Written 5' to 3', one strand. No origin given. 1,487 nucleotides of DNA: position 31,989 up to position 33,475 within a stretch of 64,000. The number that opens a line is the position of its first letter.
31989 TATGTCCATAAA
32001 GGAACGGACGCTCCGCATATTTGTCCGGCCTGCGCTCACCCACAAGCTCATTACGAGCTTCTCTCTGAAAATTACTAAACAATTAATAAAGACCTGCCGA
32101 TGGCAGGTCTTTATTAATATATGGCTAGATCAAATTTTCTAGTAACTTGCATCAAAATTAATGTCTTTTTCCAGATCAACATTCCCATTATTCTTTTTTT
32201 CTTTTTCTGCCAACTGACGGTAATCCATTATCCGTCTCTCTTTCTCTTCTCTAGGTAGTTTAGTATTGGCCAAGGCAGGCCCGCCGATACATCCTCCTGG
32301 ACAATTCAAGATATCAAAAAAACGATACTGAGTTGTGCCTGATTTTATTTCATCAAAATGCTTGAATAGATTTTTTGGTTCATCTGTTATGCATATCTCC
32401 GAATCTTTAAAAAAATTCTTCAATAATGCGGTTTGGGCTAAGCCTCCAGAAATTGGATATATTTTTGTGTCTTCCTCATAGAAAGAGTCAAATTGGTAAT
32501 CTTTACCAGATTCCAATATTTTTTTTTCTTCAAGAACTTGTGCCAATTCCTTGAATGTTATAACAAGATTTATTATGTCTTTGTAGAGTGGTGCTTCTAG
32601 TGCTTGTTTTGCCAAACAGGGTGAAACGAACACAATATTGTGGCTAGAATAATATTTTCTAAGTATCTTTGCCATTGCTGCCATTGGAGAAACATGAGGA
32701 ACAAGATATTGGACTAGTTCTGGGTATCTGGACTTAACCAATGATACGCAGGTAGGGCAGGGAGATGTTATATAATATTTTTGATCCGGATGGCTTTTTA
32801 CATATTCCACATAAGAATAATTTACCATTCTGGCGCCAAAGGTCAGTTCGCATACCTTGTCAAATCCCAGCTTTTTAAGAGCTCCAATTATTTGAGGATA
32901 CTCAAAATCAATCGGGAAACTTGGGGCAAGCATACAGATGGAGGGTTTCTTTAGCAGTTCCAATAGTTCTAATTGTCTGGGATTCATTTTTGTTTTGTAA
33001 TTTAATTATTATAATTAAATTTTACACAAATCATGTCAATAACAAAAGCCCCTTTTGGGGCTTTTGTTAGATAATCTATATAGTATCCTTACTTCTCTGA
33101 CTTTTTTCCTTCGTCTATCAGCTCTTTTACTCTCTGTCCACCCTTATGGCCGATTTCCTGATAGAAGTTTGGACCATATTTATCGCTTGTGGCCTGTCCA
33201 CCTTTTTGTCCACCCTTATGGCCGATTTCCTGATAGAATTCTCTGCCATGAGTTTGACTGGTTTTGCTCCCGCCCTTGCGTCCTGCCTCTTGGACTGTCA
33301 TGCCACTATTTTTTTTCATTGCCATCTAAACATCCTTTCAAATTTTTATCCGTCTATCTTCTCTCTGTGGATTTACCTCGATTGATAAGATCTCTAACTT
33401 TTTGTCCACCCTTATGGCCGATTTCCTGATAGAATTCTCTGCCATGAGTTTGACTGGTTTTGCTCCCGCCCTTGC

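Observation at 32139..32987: Minimal [FeFe]-hydrogenase-like H-domain protein with TSPCP in place of TSCCP, convergent with rubrerythrin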

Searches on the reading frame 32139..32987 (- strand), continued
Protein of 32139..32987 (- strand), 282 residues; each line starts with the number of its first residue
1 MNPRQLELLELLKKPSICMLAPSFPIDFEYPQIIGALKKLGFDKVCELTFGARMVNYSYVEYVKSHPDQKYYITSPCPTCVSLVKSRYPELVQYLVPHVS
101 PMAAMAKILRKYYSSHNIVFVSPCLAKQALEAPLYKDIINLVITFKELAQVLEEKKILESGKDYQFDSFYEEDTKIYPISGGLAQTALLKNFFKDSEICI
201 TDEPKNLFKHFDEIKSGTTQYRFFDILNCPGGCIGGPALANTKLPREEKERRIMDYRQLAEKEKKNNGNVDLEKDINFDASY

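Call 81: search_solved_structures(query=A3, max_evalue=1e-10, show_alignments=4)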
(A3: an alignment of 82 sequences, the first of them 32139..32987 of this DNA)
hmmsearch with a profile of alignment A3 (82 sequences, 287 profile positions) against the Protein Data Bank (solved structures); distinct sequences matched with E-value up to 1e-10: 43.
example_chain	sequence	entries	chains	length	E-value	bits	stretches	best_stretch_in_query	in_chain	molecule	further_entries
8a6t_A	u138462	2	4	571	3.3e-28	102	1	33-191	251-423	Electron bifurcating hydrogenase subunit HydA1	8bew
7p5h_A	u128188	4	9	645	2.6e-25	92.5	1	7-170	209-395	Fe-hydrogenase, subunit alpha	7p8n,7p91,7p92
6gm4_A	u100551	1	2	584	3.1e-25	92.3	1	32-190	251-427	Iron hydrogenase 1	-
6gly_A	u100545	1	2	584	4.8e-25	91.6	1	32-190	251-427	Iron hydrogenase 1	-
6gm0_A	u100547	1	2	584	5.2e-25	91.5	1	32-190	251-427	Iron hydrogenase 1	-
8cjy_A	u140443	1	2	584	5.8e-25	91.4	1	32-190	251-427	Iron hydrogenase 1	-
9rj9_A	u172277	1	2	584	5.9e-25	91.4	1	32-190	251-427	Iron hydrogenase 1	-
6gm8_A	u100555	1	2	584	6.1e-25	91.3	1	32-190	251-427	Iron hydrogenase 1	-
1c4a_A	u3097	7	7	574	6.2e-25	91.3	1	32-190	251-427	PROTEIN (FE-ONLY HYDROGENASE) | PROTEIN (PERIPLASMIC HYDROGENASE 1) | Iron hydrogenase 1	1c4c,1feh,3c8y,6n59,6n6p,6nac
9rjq_A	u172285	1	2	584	6.4e-25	91.3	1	32-190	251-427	Iron hydrogenase 1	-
9rjo_A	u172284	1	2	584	6.4e-25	91.2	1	32-190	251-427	Iron hydrogenase 1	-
5la3_A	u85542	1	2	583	6.6e-25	91.2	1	32-190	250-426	Iron hydrogenase 1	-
4xdd_A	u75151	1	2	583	6.7e-25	91.2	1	32-190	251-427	Iron hydrogenase 1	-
4xdc_A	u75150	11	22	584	6.7e-25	91.2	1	32-190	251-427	Iron hydrogenase 1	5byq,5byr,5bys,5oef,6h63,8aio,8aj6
6yf4_A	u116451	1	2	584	7.1e-25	91.1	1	32-190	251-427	Iron hydrogenase 1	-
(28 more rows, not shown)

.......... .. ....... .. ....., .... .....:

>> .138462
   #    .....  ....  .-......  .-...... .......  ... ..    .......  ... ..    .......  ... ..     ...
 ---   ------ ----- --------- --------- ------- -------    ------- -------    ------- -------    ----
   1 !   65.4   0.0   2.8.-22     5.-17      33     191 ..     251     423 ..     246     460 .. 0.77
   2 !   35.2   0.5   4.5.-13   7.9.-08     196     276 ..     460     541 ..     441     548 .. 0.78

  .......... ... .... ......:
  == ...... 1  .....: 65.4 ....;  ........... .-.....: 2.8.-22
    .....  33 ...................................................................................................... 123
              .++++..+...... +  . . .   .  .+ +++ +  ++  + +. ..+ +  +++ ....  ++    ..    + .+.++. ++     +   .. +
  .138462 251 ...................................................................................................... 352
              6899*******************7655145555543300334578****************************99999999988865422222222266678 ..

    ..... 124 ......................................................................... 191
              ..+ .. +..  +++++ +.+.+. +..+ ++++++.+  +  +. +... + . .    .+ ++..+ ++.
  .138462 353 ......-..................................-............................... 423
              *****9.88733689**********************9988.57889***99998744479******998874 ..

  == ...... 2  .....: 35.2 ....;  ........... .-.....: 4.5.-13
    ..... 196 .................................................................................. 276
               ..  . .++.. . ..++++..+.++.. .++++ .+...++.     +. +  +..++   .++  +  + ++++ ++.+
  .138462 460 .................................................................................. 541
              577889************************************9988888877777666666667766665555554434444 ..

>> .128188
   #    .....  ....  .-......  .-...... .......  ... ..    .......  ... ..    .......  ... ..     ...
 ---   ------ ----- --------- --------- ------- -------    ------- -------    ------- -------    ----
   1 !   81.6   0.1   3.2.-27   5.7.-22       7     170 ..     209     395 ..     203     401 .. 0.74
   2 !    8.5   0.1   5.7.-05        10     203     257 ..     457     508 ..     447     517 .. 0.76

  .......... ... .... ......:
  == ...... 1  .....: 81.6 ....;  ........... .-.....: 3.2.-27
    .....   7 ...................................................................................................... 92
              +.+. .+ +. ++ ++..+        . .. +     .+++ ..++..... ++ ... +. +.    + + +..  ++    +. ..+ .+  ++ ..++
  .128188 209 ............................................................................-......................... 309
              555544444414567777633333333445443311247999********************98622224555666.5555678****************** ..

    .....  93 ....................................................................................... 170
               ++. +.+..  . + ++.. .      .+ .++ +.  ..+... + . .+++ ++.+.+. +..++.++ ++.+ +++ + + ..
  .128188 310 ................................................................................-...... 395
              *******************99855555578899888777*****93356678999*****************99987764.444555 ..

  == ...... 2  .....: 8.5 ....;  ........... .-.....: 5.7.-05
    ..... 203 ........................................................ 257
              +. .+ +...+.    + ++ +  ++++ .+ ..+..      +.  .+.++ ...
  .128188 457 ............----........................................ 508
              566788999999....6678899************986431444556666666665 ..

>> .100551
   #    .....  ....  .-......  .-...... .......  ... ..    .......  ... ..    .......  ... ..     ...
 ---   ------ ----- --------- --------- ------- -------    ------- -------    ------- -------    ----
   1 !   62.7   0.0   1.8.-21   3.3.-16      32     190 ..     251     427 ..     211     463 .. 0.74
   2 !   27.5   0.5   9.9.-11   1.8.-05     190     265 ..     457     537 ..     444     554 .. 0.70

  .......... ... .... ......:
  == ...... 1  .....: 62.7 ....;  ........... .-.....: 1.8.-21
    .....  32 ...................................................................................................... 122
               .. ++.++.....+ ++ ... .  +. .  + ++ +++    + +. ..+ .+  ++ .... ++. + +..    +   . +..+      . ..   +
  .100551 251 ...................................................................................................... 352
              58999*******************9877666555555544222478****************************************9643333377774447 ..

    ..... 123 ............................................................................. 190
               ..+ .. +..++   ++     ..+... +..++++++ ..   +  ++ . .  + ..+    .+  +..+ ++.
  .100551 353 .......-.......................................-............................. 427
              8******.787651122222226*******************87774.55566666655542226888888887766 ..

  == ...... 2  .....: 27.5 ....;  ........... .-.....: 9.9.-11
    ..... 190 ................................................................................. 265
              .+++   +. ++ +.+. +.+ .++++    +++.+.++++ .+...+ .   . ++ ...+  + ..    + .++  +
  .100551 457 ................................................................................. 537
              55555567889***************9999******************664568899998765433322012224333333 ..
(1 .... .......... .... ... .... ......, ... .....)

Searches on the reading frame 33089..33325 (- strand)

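Call 3: search_protein_families(library=pfam, proteins=[window:33089-33325:-], max_evalue=0.01)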
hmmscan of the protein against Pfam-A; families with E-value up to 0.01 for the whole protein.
window:33089-33325:- (78 aa): 2 families
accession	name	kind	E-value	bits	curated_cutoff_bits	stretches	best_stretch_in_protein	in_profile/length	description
PF10685.14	KGG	-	8.6e-14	51.9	20.4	2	27-42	6-21/22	Stress-induced bacterial acidophilic repeat motif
PF00477.22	LEA_5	-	3.3e-07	31.1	40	1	41-72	43-74/109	Small hydrophilic plant seed protein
